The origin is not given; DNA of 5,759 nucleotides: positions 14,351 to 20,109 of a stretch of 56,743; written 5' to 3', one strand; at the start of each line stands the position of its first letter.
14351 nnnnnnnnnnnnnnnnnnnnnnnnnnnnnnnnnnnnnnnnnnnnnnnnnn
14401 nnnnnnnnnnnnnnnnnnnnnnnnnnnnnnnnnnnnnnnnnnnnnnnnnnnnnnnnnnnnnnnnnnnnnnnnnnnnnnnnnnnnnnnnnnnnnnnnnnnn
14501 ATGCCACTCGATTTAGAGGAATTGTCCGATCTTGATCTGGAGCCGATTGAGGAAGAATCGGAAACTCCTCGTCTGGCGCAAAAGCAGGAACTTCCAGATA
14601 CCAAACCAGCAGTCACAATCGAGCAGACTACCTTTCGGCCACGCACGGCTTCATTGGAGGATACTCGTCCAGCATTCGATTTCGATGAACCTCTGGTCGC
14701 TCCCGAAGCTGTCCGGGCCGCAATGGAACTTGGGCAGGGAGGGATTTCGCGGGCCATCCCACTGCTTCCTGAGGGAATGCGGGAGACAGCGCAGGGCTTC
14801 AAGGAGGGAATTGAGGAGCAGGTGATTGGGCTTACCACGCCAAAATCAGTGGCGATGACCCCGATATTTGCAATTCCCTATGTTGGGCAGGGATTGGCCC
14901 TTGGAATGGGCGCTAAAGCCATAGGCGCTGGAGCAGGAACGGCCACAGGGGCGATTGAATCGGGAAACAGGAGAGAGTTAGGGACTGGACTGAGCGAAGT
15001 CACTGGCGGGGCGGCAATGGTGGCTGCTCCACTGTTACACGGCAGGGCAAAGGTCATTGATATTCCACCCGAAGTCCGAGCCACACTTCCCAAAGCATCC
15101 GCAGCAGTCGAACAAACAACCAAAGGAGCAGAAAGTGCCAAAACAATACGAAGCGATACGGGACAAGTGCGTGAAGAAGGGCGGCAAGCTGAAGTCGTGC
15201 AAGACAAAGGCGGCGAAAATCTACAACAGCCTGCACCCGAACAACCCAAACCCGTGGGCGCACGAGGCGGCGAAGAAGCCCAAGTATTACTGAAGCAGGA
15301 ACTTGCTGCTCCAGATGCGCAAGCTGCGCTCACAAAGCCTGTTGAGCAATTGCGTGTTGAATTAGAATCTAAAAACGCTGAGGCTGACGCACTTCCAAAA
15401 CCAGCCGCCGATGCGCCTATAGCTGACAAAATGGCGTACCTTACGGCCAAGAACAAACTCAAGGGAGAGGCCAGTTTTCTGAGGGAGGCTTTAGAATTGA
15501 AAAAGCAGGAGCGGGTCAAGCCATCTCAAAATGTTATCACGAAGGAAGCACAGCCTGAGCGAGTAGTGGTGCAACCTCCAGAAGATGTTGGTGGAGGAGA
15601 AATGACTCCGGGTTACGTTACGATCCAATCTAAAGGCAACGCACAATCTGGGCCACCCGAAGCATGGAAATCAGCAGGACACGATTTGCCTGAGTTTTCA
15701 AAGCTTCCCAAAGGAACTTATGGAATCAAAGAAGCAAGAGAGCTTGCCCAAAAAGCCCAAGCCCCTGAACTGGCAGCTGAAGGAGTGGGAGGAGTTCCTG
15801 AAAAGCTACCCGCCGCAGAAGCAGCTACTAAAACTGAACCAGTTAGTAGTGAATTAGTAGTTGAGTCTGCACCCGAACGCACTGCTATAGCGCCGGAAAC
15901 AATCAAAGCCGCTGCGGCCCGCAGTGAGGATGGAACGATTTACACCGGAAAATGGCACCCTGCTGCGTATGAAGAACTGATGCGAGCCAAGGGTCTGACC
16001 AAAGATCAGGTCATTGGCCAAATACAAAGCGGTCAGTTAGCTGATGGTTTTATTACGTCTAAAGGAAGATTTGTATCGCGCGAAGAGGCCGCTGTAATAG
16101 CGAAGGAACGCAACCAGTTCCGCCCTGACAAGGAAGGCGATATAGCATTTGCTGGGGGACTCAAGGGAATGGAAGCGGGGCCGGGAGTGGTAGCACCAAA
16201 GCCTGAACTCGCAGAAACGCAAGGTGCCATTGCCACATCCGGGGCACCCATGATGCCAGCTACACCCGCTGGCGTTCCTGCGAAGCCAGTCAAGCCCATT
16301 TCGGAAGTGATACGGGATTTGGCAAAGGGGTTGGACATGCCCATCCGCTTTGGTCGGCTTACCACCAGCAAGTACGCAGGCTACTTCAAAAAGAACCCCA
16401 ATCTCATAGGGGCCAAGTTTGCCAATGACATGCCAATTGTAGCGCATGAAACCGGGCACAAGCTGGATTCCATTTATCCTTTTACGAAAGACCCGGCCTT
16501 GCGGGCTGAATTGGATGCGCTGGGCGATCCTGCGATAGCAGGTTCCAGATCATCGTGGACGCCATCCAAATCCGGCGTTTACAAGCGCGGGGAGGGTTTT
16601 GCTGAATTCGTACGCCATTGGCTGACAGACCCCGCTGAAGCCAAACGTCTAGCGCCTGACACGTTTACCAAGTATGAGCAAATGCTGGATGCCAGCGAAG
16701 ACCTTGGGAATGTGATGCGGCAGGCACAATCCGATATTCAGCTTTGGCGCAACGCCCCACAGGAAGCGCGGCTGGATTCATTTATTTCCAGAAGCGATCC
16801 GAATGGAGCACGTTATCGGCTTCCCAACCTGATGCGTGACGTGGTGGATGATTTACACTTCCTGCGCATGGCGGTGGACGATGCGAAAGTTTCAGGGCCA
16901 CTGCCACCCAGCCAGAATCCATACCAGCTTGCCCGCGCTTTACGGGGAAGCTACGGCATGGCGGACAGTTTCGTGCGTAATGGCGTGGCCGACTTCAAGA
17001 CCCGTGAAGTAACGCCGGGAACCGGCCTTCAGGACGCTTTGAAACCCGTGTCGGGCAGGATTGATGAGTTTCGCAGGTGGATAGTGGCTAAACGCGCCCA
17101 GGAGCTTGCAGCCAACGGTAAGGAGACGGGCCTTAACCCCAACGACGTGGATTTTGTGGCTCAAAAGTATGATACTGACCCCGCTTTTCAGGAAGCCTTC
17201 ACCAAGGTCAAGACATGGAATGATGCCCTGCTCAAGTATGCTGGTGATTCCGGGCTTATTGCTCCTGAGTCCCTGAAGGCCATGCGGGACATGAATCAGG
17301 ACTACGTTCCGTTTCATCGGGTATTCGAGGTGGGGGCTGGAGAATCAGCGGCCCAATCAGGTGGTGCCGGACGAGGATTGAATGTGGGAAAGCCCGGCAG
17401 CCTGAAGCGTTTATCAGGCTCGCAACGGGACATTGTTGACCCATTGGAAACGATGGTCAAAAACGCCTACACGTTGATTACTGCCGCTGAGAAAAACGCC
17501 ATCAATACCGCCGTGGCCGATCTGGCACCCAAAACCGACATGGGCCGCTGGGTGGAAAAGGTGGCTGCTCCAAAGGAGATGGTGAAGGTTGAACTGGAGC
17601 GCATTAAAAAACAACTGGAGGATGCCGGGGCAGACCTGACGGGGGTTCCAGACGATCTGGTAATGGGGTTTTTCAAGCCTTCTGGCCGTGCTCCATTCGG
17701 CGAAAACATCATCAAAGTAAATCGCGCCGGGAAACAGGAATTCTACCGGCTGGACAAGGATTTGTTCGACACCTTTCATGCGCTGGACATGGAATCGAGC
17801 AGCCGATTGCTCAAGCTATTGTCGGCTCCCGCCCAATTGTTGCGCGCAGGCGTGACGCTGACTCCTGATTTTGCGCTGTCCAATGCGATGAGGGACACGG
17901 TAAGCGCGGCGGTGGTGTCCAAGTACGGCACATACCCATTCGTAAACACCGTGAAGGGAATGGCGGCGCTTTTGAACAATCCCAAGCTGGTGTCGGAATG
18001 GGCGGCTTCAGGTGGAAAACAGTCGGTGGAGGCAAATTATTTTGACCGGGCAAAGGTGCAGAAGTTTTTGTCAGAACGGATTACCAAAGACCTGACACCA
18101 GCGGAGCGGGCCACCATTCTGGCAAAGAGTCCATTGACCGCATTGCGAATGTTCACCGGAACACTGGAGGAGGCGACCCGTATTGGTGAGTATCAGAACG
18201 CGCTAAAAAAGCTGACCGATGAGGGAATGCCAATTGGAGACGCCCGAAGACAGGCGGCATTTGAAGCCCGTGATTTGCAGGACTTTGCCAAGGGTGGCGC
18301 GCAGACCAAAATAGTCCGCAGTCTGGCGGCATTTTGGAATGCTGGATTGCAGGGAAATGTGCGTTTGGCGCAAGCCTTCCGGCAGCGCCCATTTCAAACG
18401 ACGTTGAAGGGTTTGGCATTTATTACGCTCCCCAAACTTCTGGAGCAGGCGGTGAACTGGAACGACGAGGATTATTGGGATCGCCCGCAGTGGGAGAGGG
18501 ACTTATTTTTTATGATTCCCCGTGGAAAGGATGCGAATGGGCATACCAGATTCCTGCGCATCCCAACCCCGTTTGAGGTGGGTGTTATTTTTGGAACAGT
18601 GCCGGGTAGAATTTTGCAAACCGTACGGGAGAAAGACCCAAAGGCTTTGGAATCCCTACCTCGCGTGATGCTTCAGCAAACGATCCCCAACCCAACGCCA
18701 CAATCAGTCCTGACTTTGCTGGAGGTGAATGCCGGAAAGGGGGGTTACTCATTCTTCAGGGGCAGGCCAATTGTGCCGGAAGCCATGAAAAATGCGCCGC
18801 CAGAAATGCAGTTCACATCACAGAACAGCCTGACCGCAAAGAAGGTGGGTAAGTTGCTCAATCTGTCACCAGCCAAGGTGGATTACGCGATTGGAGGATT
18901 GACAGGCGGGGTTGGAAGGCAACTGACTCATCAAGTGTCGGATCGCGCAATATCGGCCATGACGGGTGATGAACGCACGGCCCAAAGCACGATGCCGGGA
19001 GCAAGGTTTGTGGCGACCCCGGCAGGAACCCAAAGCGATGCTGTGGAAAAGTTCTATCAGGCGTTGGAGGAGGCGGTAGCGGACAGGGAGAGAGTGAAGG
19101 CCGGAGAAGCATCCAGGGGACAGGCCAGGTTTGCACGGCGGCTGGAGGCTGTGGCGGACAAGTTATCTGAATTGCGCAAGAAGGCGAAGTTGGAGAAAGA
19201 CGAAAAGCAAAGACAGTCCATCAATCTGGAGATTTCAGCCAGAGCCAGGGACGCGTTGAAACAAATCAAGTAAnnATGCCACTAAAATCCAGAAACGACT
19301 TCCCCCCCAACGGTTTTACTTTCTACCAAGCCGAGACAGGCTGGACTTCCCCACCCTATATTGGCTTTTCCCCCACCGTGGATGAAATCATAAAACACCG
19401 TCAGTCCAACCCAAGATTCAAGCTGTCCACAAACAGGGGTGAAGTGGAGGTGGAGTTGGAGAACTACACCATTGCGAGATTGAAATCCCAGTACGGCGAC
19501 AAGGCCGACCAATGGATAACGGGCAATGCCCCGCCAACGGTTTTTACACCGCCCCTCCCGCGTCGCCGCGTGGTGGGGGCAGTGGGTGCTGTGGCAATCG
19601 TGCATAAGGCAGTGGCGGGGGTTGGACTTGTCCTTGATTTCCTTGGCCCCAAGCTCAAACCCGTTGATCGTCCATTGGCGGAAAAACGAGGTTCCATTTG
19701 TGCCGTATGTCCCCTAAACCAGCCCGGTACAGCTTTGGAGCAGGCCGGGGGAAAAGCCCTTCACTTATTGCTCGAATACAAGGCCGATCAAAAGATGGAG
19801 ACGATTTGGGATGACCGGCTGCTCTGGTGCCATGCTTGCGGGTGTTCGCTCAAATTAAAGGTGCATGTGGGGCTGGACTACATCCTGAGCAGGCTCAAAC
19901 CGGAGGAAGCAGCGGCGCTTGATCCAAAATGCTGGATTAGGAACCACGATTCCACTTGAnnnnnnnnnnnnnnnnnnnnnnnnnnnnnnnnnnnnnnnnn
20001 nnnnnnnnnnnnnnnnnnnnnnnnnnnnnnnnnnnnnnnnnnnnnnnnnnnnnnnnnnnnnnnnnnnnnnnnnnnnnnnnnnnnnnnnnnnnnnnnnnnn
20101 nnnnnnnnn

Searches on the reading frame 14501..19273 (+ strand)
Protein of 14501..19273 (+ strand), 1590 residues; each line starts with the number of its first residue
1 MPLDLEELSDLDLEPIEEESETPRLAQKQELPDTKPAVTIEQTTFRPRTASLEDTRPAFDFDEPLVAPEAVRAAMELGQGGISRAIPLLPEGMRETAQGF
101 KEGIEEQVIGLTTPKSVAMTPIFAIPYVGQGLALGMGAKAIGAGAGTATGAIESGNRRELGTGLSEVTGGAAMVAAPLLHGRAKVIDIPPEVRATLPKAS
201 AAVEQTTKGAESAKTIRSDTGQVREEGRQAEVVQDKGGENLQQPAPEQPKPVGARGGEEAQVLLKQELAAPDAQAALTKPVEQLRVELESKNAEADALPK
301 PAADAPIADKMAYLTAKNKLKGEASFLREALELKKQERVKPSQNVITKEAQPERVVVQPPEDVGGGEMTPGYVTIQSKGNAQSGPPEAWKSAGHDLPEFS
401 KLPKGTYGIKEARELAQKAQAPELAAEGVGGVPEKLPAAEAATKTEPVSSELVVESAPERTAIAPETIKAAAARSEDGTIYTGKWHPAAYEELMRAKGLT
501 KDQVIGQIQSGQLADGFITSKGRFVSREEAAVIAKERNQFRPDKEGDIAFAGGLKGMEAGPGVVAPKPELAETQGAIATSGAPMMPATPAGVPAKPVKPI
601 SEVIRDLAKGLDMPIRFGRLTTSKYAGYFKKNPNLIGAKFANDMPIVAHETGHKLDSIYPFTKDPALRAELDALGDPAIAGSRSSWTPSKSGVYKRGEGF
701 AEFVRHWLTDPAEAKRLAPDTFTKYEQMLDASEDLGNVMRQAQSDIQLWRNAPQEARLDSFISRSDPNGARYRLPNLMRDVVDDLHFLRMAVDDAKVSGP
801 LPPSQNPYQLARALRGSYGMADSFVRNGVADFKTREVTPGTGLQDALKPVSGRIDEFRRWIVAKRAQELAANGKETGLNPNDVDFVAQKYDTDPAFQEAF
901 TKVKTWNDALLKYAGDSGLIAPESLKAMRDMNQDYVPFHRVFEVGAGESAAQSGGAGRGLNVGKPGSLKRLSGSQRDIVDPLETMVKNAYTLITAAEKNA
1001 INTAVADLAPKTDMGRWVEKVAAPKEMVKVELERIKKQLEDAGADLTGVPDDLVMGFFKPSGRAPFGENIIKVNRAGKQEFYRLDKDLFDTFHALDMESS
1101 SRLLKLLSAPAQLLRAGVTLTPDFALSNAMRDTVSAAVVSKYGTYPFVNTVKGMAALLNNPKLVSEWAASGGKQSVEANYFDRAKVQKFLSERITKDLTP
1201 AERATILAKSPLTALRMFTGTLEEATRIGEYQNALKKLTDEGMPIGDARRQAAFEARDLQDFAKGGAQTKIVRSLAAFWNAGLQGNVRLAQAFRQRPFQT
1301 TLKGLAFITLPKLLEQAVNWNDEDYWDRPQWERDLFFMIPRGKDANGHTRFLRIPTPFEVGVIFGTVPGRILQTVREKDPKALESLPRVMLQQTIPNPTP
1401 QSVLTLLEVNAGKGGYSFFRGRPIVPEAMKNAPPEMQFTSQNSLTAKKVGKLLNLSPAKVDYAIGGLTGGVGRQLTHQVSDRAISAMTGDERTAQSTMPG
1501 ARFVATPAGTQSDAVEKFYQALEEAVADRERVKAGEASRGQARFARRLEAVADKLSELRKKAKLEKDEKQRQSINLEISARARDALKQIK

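Call 27: search_protein_families(library=phrogs, proteins=[window:14501-19273:+], max_evalue=0.001)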
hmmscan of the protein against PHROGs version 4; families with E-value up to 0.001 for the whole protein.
window:14501-19273:+ (1590 aa): 4 families
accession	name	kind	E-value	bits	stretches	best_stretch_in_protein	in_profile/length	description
phrog_9854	-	unknown function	4.1e-95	320.7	2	1068-1588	1087-1633/1636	-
phrog_18222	-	unknown function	4e-30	105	2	1071-1452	1574-1942/2118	-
phrog_14770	-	unknown function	1.4e-28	99.3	1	886-1372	2667-3156/3427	-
phrog_839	-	unknown function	9e-09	36.3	1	463-545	78-162/253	-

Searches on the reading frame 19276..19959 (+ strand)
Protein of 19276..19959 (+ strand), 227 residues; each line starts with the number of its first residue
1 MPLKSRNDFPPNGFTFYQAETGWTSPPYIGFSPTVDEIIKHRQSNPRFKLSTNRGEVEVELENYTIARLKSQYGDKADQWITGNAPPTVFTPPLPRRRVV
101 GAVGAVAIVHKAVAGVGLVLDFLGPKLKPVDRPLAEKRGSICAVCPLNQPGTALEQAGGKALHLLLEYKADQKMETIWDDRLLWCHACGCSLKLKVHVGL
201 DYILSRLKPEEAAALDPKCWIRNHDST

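Call 3: search_protein_families(library=pfam, proteins=[window:19276-19959:+], max_evalue=0.1)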
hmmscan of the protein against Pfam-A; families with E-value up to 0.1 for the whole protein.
window:19276-19959:+ (227 aa): 0 families

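Call 4: search_protein_families(library=phrogs, proteins=[window:19276-19959:+], max_evalue=0.01)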
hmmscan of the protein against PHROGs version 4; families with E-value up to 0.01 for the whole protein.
window:19276-19959:+ (227 aa): 0 families
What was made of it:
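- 19276..19959 (+): g0: conserved 227-aa protein with a hydrophobic stretch (residues 98-120) and CxxC...CxxC. It is the left anchor of the variable island. No Pfam or PHROG hit (calls 3, 4).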
